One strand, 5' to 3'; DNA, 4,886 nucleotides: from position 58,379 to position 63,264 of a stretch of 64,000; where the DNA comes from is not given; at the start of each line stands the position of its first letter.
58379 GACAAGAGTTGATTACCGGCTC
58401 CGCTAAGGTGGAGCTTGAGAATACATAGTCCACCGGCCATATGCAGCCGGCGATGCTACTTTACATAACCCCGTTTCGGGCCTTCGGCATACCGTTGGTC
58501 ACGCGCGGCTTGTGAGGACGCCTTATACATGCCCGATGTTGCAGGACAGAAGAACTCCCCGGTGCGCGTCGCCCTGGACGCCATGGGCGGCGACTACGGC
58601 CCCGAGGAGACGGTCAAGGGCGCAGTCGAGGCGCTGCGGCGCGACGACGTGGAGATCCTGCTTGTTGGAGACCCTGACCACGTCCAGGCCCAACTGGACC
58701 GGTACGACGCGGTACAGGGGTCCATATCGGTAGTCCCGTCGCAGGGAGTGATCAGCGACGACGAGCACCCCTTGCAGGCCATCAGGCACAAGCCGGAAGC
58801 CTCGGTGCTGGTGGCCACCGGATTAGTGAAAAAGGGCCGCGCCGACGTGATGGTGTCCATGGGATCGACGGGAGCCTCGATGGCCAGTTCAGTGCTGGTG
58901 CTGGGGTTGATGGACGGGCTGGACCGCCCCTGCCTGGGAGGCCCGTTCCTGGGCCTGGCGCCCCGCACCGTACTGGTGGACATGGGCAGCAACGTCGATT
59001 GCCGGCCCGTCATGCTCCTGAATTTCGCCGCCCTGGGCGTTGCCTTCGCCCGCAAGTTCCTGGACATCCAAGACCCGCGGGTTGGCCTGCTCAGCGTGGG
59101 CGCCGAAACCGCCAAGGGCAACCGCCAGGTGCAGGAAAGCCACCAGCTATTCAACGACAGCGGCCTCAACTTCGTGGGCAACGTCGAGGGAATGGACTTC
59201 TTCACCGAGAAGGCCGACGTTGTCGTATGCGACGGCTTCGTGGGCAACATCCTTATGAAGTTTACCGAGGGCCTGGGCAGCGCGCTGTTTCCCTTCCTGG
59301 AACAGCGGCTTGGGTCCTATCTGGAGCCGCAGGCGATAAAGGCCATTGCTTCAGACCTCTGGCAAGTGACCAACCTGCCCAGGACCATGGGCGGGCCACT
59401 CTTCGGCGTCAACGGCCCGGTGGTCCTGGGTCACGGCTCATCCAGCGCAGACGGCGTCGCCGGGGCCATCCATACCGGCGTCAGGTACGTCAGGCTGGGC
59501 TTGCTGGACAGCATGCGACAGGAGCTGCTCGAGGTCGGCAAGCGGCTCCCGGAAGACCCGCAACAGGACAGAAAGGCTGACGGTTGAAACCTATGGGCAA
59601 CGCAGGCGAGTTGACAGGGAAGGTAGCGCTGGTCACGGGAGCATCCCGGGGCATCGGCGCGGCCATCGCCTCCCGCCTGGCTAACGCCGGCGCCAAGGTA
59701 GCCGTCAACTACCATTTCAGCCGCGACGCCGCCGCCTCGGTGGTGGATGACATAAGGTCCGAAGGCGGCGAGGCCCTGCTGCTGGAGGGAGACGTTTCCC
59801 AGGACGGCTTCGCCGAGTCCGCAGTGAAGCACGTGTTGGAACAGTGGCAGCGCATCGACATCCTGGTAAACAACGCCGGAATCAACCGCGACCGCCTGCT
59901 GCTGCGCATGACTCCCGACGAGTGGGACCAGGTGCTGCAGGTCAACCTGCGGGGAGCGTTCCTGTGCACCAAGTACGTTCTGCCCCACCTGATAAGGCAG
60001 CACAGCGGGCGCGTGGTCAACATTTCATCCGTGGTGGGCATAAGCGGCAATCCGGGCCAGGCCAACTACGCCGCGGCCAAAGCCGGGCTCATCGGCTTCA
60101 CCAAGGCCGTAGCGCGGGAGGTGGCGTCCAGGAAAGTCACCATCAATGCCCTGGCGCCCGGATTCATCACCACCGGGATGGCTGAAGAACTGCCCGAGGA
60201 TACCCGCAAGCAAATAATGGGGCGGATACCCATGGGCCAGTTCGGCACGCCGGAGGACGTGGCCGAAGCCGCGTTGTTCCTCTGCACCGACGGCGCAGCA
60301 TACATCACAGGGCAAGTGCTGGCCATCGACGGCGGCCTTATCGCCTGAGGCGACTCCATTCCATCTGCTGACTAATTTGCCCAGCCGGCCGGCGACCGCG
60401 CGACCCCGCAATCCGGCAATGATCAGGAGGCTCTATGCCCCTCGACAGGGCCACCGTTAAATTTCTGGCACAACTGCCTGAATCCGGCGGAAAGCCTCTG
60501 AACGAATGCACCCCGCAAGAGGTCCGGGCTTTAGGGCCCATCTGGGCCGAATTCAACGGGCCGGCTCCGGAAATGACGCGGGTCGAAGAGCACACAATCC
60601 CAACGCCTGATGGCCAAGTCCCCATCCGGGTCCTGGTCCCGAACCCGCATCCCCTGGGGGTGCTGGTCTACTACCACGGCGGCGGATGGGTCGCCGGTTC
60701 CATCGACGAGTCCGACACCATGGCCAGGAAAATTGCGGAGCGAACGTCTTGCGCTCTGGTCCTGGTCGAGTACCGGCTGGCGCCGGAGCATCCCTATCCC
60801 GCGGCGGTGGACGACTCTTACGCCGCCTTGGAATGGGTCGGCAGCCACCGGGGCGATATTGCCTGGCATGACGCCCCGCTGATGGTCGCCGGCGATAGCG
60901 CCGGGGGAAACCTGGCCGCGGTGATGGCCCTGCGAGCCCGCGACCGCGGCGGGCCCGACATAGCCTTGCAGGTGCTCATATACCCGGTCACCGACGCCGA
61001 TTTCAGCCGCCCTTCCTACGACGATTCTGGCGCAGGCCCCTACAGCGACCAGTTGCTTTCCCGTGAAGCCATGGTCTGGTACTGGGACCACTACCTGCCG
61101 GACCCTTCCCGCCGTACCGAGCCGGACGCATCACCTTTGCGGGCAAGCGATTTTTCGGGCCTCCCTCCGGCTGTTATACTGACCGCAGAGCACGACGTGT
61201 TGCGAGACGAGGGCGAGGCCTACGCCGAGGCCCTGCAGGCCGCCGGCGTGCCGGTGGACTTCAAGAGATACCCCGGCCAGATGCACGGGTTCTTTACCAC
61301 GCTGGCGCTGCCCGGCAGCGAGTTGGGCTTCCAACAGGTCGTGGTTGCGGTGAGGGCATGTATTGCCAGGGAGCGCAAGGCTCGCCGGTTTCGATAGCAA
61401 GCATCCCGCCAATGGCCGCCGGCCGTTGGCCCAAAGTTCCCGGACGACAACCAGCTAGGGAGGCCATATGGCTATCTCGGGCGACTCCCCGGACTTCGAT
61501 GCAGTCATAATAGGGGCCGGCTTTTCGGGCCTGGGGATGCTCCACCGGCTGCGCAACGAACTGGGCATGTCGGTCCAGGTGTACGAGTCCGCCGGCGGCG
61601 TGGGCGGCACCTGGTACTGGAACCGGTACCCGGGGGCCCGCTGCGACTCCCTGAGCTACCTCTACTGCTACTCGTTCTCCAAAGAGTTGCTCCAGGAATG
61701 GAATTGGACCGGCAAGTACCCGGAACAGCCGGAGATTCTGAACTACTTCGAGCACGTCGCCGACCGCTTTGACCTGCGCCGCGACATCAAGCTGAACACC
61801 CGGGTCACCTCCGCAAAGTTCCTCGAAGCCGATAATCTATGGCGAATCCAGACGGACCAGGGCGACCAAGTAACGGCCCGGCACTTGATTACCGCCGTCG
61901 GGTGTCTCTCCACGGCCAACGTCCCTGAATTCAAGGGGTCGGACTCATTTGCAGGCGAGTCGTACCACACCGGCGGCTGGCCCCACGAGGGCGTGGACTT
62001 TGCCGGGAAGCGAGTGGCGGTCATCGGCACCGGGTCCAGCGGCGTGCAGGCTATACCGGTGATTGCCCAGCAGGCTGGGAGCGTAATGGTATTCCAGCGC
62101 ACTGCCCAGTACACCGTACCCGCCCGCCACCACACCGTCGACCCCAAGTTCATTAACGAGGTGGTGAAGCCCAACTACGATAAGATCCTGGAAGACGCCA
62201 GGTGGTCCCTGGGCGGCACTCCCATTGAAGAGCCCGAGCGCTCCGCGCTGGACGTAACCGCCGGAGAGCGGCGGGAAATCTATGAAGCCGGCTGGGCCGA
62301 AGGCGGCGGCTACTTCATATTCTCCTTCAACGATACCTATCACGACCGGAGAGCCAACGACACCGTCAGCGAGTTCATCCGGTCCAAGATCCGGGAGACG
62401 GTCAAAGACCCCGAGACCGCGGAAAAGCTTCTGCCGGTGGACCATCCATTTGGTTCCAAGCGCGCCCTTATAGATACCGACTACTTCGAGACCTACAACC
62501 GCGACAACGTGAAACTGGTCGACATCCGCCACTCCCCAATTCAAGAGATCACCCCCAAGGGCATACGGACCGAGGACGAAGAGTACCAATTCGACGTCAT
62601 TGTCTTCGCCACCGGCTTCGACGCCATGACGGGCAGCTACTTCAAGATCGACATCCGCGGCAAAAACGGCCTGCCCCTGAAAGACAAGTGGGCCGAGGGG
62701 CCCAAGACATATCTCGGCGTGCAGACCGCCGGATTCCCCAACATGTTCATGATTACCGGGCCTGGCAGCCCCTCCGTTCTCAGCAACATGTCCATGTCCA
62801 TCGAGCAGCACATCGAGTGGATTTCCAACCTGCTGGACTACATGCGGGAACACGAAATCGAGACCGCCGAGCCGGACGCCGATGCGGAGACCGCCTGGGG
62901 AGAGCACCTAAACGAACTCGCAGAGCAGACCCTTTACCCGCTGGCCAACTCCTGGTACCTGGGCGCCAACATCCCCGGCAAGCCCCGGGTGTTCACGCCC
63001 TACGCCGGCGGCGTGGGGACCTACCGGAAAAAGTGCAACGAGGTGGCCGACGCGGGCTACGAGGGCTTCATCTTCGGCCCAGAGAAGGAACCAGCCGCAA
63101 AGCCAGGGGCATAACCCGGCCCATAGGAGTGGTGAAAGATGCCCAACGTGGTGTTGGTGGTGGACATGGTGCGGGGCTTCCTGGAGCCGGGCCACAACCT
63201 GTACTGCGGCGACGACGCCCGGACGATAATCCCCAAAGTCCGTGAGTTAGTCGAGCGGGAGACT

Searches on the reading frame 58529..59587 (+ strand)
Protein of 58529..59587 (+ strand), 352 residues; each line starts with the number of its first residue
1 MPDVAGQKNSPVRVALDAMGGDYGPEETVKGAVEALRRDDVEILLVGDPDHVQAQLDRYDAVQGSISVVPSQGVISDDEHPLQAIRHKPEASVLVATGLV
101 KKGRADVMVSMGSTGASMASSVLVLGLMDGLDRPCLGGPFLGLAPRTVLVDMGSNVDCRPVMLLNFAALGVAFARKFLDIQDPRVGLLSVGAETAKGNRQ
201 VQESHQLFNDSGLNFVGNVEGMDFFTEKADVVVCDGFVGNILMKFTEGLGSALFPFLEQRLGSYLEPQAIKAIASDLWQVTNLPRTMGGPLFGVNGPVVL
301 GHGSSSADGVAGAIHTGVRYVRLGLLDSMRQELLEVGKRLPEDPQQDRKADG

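Call 12: search_protein_families(library=pfam, proteins=[window:58529-59587:+], max_evalue=0.001)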
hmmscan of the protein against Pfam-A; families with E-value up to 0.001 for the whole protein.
window:58529-59587:+ (352 aa): 1 family
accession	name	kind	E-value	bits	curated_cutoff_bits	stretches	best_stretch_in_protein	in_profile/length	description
PF02504.20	FA_synthesis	-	1.2e-80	271.5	29.1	1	12-323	1-319/324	Fatty acid synthesis protein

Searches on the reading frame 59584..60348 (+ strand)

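Call 12: search_protein_families(library=pfam, proteins=[window:59584-60348:+], max_evalue=0.001)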
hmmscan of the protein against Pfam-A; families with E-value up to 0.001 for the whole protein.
window:59584-60348:+ (254 aa): 4 families
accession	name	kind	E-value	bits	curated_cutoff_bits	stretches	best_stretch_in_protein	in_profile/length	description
PF13561.12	adh_short_C2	-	6.6e-70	235.8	27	1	19-252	1-235/236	Enoyl-(Acyl carrier protein) reductase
PF00106.31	adh_short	-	1.4e-63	214.3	26.6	1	13-206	1-193/195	short chain dehydrogenase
PF08659.16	KR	-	3.8e-21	76.2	22.6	1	15-176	3-163/180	KR domain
PF23441.1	SDR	-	7.3e-05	22.7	27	1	77-252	76-255/258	SDR-like rossmann domain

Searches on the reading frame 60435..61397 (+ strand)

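Call 12: search_protein_families(library=pfam, proteins=[window:60435-61397:+], max_evalue=0.001)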
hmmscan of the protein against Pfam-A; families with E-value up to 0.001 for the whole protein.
window:60435-61397:+ (320 aa): 4 families
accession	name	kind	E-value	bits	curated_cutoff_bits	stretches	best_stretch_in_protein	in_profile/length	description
PF07859.19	Abhydrolase_3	-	8.4e-79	264.6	25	1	77-287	1-209/210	alpha/beta hydrolase fold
PF20434.5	BD-FAE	-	7.2e-17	62.1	26.8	1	73-169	12-111/215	BD-FAE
PF00135.34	COesterase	-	0.00019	21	27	1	73-169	102-205/515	Carboxylesterase family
PF01738.24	DLH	-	0.00063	19.8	21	0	245-289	145-191/217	Dienelactone hydrolase family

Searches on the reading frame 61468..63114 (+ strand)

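Call 62: search_protein_families(library=pfam, proteins=[window:61468-63114:+], max_evalue=0.001)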
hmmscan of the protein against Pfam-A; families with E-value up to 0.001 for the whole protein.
window:61468-63114:+ (548 aa): 9 families
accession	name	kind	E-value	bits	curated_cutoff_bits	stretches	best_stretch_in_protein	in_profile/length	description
PF13738.12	Pyr_redox_3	-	3e-17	63.3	30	1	13-227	1-213/305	Pyridine nucleotide-disulphide oxidoreductase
PF00743.25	FMO-like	-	1.2e-12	47.6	22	1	13-216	5-219/532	Flavin-binding monooxygenase-like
PF07992.20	Pyr_redox_2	-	1.9e-11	44.4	26.1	1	11-215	2-177/291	Pyridine nucleotide-disulphide oxidoreductase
PF13450.12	NAD_binding_8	-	3.1e-09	37.4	21.9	1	14-61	1-47/68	NAD(P)-binding Rossmann-like domain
PF13434.12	Lys_Orn_oxgnase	-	7.1e-09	35.7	21.3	1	72-238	79-243/339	L-lysine 6-monooxygenase/L-ornithine 5-monooxygenase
PF01266.30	DAO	-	1.9e-06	28.1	27.9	0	11-50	1-40/353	FAD dependent oxidoreductase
PF13454.12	NAD_binding_9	-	1.8e-05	25.2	21.8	0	13-52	1-44/155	FAD-NAD(P)-binding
PF03486.20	HI0933_like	-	1.8e-05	24.8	50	0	106-152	125-170/244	HI0933-like protein Rossmann domain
PF01946.23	Thi4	-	7.3e-05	22.6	26.2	0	10-49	18-58/235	Thi4 family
